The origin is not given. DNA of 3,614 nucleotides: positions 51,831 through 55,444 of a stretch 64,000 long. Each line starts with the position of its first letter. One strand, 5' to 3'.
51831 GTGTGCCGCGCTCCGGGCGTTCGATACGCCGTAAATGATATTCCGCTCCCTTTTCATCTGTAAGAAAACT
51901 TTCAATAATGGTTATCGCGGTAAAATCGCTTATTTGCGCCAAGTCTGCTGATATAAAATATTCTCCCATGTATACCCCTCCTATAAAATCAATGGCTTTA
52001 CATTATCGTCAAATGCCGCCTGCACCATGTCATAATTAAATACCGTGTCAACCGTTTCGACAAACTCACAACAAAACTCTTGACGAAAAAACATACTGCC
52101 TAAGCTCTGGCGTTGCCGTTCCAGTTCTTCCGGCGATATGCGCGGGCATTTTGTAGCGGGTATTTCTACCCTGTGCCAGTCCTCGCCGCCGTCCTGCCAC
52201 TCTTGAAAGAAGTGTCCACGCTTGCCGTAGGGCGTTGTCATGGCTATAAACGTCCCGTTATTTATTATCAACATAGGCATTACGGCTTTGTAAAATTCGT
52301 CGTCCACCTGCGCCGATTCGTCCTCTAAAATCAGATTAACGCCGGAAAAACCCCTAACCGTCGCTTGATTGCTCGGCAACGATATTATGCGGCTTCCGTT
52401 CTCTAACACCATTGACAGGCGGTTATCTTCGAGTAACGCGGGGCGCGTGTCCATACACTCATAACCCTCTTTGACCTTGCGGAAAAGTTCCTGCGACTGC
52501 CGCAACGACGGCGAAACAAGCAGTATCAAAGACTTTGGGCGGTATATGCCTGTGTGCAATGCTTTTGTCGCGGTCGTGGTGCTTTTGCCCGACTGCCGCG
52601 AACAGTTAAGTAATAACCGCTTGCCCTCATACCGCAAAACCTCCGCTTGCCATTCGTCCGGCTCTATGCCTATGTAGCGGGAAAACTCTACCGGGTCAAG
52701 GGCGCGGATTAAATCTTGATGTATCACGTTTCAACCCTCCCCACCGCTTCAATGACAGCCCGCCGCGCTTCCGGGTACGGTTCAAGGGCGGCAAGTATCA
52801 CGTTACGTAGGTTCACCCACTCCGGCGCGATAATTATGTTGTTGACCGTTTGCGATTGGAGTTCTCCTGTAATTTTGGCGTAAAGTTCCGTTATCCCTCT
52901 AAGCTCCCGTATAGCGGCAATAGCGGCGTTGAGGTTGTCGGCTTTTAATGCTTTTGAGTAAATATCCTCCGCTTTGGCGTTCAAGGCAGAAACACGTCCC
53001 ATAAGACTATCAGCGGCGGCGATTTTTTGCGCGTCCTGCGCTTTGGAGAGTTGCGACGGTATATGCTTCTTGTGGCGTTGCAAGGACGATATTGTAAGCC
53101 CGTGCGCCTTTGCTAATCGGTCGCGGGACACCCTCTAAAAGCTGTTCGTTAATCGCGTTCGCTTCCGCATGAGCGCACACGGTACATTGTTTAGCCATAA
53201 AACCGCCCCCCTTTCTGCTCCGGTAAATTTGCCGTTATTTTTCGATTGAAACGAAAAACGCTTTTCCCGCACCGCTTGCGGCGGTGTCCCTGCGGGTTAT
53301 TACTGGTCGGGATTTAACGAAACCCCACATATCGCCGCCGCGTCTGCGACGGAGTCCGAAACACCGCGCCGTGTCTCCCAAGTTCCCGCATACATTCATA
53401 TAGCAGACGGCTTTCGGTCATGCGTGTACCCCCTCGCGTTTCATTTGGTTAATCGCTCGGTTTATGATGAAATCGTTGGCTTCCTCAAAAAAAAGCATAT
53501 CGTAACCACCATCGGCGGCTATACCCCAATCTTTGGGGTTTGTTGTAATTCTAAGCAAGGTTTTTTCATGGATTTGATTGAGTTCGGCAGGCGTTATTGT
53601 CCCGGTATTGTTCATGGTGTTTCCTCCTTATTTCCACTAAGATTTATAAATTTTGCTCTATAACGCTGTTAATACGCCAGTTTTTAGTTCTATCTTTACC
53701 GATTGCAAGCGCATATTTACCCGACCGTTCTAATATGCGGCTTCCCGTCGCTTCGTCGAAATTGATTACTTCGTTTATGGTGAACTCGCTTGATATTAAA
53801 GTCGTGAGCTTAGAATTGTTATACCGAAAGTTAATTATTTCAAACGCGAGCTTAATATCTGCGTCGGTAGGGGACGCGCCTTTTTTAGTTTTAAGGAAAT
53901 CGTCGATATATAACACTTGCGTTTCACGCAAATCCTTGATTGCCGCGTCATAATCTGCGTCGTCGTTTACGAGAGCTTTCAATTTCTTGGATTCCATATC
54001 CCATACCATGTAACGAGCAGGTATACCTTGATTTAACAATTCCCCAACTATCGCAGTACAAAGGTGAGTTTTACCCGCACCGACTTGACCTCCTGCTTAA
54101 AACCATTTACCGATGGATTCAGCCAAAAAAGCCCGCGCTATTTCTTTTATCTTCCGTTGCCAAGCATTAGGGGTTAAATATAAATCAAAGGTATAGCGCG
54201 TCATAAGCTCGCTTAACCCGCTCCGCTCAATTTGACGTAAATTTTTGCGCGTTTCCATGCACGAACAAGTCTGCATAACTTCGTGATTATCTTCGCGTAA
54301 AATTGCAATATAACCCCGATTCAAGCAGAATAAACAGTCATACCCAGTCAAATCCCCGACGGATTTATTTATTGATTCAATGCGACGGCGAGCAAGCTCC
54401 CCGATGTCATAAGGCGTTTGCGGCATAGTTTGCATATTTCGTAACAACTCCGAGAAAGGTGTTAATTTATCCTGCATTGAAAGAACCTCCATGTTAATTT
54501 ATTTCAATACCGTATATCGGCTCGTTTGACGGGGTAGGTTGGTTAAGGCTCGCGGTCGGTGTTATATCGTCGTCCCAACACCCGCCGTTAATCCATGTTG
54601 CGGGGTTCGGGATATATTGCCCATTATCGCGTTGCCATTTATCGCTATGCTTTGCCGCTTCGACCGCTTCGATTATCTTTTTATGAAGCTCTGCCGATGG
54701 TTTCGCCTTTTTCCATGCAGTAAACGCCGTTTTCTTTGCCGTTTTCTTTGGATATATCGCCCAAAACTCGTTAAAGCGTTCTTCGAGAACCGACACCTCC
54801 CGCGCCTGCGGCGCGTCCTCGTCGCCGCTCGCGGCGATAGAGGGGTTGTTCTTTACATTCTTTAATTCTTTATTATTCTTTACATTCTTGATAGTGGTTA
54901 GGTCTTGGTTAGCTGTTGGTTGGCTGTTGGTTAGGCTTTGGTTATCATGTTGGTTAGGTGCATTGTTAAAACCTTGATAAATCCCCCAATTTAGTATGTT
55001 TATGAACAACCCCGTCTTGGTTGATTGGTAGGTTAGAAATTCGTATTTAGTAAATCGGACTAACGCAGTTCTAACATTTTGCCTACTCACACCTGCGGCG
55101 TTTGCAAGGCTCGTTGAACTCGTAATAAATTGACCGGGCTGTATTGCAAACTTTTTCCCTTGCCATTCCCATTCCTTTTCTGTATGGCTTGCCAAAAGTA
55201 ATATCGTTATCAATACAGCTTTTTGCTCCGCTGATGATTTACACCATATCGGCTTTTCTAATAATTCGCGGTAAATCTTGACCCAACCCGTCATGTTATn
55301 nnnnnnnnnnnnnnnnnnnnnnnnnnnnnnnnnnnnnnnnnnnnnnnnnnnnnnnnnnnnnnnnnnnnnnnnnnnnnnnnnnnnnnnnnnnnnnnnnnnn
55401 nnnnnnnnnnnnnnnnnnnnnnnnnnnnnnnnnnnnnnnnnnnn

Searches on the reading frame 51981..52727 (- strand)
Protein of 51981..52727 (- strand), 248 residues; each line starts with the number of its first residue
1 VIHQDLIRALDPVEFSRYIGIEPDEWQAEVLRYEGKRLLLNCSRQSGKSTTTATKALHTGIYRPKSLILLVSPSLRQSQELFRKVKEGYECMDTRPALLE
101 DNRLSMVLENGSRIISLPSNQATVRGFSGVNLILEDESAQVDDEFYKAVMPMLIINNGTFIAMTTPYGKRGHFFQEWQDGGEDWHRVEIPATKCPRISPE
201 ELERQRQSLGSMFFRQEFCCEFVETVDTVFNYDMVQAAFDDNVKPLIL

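Call 41: search_protein_families(library=phrogs, proteins=[window:51981-52727:-], max_evalue=0.00001)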
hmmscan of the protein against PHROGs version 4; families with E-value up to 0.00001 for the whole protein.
window:51981-52727:- (248 aa): 6 families
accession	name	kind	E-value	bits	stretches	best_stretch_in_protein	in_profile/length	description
phrog_7579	-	head and packaging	2.7e-56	191.5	1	20-247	2-238/239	terminase large subunit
phrog_2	-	head and packaging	8.2e-30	105.2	1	20-241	260-472/807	terminase large subunit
phrog_5989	-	head and packaging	5.3e-13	49.8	1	29-139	148-261/347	terminase large subunit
phrog_38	-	head and packaging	4.7e-10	39.8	1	13-193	274-476/760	terminase large subunit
phrog_36964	-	head and packaging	1.4e-09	37.5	1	48-179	434-570/890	terminase large subunit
phrog_9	-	head and packaging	6.8e-08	32.8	1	36-185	220-379/812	terminase large subunit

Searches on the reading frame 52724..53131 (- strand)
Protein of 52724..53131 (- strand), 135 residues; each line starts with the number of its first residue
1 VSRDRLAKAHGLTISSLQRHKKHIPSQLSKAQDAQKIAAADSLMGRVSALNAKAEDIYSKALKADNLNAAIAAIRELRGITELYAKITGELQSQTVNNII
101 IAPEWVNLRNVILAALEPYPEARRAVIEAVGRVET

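Call 7: search_protein_families(library=pfam, proteins=[window:52724-53131:-], max_evalue=0.01)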
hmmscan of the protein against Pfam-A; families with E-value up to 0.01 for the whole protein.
window:52724-53131:- (135 aa): 1 family
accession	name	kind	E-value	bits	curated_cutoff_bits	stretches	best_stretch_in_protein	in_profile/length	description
PF05225.22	HTH_psq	-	0.0039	17.3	20.4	0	1-26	17-42/45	helix-turn-helix, Psq domain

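Call 8: search_protein_families(library=phrogs, proteins=[window:52724-53131:-], max_evalue=0.001)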
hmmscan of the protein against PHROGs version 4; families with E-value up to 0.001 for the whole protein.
window:52724-53131:- (135 aa): 0 families

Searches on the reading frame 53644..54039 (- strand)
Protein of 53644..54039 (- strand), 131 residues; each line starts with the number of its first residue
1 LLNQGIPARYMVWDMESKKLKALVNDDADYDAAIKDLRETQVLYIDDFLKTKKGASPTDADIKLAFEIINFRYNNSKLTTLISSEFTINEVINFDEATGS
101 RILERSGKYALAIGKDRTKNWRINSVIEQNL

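Call 7: search_protein_families(library=pfam, proteins=[window:53644-54039:-], max_evalue=0.01)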
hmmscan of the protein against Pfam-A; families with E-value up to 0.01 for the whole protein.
window:53644-54039:- (131 aa): 0 families

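Call 8: search_protein_families(library=phrogs, proteins=[window:53644-54039:-], max_evalue=0.001)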
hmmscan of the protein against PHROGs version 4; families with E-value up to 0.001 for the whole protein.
window:53644-54039:- (131 aa): 2 families
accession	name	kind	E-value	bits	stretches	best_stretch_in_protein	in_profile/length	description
phrog_50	-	DNA, RNA and nucleotide metabolism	4.9e-15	56.6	1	3-124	395-512/570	DnaC-like helicase loader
phrog_3277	-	DNA, RNA and nucleotide metabolism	6.6e-05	23.8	1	18-119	55-155/168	DnaC-like helicase loader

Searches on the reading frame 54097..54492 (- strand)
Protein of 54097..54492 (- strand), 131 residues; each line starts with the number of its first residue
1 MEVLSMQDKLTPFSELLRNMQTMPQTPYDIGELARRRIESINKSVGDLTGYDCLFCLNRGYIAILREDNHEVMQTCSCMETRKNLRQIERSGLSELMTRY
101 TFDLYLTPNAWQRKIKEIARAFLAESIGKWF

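Call 7: search_protein_families(library=pfam, proteins=[window:54097-54492:-], max_evalue=0.01)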
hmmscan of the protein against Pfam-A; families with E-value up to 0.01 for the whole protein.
window:54097-54492:- (131 aa): 0 families

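Call 8: search_protein_families(library=phrogs, proteins=[window:54097-54492:-], max_evalue=0.001)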
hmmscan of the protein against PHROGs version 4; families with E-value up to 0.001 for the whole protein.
window:54097-54492:- (131 aa): 1 family
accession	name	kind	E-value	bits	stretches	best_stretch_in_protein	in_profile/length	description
phrog_50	-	DNA, RNA and nucleotide metabolism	7e-05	23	1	32-123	259-360/570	DnaC-like helicase loader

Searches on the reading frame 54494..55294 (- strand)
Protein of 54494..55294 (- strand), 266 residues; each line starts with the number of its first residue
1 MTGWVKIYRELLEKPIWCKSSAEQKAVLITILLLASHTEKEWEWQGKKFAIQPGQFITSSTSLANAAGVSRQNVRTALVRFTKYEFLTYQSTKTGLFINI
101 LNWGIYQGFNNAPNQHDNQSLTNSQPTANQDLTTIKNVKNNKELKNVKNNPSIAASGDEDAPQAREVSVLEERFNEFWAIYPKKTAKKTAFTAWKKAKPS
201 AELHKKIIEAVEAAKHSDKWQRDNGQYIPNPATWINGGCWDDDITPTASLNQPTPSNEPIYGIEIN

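Call 7: search_protein_families(library=pfam, proteins=[window:54494-55294:-], max_evalue=0.01)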
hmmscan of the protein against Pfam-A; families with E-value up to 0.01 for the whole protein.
window:54494-55294:- (266 aa): 1 family
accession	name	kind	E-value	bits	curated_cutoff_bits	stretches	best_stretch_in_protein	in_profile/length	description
PF04492.19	Phage_rep_O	-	0.0001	23.2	28.7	1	2-103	7-95/95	Bacteriophage replication protein O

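Call 8: search_protein_families(library=phrogs, proteins=[window:54494-55294:-], max_evalue=0.001)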
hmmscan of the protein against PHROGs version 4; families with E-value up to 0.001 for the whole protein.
window:54494-55294:- (266 aa): 13 families
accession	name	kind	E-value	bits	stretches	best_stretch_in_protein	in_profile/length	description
phrog_270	-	DNA, RNA and nucleotide metabolism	1.6e-32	114.4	1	48-259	63-265/383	replication initiation protein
phrog_9474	-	DNA, RNA and nucleotide metabolism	2.3e-28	100.5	1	116-257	127-262/288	replication initiation protein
phrog_2514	-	DNA, RNA and nucleotide metabolism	1.7e-26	94.1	1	1-195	2-191/270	DnaD-like helicase loader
phrog_36825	-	unknown function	2e-18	67.9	1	1-130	1-128/279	-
phrog_9327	-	DNA, RNA and nucleotide metabolism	1.4e-17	65.2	1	119-247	120-245/276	primosomal protein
phrog_186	-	DNA, RNA and nucleotide metabolism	7.7e-16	59.6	1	1-150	19-163/308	DnaD-like helicase loader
phrog_7498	-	DNA, RNA and nucleotide metabolism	6.9e-14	52.7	1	3-153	6-170/296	DnaD-like helicase loader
phrog_27581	-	unknown function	3.5e-12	47.5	1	2-129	26-159/216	-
phrog_16304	-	unknown function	1.8e-10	42.2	1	133-243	105-224/244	-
phrog_10293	-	unknown function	1e-08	36.1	1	171-242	14-83/185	-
phrog_345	-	DNA, RNA and nucleotide metabolism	4.6e-08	34.1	1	2-168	25-201/297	replication initiation O-like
phrog_1347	-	unknown function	8.5e-08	32.3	1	165-250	268-351/417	-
phrog_8102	-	DNA, RNA and nucleotide metabolism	0.0006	20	0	54-148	55-150/337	replication initiation protein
